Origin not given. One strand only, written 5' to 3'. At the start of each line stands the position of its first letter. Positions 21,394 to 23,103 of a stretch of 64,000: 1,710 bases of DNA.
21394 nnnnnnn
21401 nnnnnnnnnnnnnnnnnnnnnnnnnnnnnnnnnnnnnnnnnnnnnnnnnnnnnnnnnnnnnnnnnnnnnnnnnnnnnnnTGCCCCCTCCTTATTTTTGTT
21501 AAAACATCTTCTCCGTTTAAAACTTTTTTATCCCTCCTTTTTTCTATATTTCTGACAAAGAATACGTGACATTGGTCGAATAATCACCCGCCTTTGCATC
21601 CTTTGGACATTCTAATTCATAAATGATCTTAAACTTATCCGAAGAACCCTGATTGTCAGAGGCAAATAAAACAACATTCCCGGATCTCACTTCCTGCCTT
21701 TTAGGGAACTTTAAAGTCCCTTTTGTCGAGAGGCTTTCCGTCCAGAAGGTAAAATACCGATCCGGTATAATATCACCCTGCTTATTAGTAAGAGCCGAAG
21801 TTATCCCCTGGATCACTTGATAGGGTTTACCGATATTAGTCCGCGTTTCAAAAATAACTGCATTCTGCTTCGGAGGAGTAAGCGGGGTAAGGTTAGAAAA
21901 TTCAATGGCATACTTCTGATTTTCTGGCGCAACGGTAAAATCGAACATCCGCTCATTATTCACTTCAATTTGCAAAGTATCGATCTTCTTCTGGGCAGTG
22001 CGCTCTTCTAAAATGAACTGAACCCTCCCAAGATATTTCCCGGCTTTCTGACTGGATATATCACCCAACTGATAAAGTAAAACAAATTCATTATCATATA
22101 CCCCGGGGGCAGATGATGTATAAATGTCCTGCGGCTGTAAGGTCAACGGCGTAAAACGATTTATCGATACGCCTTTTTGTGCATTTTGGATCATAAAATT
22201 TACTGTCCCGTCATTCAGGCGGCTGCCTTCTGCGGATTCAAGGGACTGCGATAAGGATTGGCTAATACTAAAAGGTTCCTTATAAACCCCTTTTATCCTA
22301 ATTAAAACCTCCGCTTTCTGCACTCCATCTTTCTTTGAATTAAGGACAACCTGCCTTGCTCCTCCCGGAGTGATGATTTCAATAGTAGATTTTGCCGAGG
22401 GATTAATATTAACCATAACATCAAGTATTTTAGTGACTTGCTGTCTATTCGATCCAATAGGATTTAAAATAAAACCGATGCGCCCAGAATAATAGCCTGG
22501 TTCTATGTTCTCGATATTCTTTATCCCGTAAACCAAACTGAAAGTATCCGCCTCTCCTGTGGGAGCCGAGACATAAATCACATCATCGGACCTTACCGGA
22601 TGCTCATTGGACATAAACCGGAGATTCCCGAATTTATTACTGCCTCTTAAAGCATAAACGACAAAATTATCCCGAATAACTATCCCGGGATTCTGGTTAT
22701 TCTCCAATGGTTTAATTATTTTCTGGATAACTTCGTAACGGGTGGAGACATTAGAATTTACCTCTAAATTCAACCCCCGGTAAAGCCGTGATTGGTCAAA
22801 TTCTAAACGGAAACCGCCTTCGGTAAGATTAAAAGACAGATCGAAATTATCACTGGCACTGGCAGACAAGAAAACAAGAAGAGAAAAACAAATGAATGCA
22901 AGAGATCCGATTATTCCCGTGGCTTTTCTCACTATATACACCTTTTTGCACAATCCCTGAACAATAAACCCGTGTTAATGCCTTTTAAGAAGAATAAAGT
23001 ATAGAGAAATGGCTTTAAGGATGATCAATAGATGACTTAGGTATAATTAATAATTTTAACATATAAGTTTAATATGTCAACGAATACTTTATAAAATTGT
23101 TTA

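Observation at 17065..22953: Archaic (sigma/Csu-type) chaperone-usher pilus cluster with an atypical 967-aa usher-like outer-membrane protein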

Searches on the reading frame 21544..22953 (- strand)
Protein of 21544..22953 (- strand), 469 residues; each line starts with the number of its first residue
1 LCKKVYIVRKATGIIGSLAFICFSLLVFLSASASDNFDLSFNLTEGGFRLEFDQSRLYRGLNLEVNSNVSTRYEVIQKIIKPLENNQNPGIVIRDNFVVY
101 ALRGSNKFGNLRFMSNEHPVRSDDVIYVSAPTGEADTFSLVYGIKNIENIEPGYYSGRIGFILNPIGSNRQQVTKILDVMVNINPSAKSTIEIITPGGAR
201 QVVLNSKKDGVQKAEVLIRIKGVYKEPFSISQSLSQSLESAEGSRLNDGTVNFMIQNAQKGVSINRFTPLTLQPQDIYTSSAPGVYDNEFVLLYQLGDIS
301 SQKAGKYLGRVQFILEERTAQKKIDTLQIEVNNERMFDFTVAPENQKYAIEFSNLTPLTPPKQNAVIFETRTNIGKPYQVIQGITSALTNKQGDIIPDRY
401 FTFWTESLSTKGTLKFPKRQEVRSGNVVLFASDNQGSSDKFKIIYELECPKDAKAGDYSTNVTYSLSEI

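Call 3: search_protein_families(library=pfam, proteins=[window:21544-22953:-], max_evalue=1)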
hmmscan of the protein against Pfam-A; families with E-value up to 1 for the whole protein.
window:21544-22953:- (469 aa): 1 family
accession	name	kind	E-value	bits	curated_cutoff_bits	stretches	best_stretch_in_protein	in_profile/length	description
PF00013.35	KH_1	-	0.29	11.4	21.5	1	158-219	10-65/66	KH domain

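Call 4: search_protein_families(library=ncbifam, proteins=[window:21544-22953:-], max_evalue=1)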
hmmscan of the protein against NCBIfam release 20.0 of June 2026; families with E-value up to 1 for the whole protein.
window:21544-22953:- (469 aa): 1 family
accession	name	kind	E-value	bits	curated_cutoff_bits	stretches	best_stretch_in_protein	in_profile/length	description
NF058581.1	CPR_Pam_pilin_C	domain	0.013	15.6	55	0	421-464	100-142/148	Pam pilus system pilin subunit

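Call 81: search_protein_families(library=ncbifam, alignment_id=A5, max_evalue=1)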
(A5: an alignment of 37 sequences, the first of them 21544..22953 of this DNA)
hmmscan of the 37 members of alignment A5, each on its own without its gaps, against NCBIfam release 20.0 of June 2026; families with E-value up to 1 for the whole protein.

A. member 1, window:21544-22953:- (469 aa): 1 family
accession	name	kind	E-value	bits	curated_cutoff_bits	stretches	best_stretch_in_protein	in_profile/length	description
NF058581.1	CPR_Pam_pilin_C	domain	0.013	15.6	55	0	421-464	100-142/148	Pam pilus system pilin subunit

B. families by the number of members that match (of 37 scanned): 8 families
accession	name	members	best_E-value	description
NF058581.1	CPR_Pam_pilin_C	14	1e-07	Pam pilus system pilin subunit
NF008570.0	PRK11522.1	1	0.021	putrescine aminotransferase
NF047859.1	StressCuResBhsA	1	0.05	multiple stress resistance protein BhsA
NF003275.0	PRK04266.1-1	1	0.061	fibrillarin-like rRNA/tRNA 2'-O-methyltransferase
NF045836.1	MMB_0454_fam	1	0.065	MMB_0454 family protein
NF011155.0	PRK14561.1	1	0.069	hypothetical protein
NF041713.1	Tar_polymTarL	1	0.078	teichoic acid ribitol-phosphate polymerase TarL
NF007126.0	PRK09567.1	1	0.11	NirA family protein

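Call 82: search_solved_structures(query=A5, max_evalue=10, show_alignments=2)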
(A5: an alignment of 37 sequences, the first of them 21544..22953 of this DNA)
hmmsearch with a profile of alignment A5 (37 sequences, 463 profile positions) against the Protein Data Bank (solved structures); distinct sequences matched with E-value up to 10: 2.
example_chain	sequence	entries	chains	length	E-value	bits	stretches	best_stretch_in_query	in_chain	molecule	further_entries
3f83_A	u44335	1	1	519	0.44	12.4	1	145-333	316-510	Fusion of the minor pilin CfaE and major pilin CfaB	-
2ru9_A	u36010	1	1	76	0.5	12.2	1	174-236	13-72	Predicted transporter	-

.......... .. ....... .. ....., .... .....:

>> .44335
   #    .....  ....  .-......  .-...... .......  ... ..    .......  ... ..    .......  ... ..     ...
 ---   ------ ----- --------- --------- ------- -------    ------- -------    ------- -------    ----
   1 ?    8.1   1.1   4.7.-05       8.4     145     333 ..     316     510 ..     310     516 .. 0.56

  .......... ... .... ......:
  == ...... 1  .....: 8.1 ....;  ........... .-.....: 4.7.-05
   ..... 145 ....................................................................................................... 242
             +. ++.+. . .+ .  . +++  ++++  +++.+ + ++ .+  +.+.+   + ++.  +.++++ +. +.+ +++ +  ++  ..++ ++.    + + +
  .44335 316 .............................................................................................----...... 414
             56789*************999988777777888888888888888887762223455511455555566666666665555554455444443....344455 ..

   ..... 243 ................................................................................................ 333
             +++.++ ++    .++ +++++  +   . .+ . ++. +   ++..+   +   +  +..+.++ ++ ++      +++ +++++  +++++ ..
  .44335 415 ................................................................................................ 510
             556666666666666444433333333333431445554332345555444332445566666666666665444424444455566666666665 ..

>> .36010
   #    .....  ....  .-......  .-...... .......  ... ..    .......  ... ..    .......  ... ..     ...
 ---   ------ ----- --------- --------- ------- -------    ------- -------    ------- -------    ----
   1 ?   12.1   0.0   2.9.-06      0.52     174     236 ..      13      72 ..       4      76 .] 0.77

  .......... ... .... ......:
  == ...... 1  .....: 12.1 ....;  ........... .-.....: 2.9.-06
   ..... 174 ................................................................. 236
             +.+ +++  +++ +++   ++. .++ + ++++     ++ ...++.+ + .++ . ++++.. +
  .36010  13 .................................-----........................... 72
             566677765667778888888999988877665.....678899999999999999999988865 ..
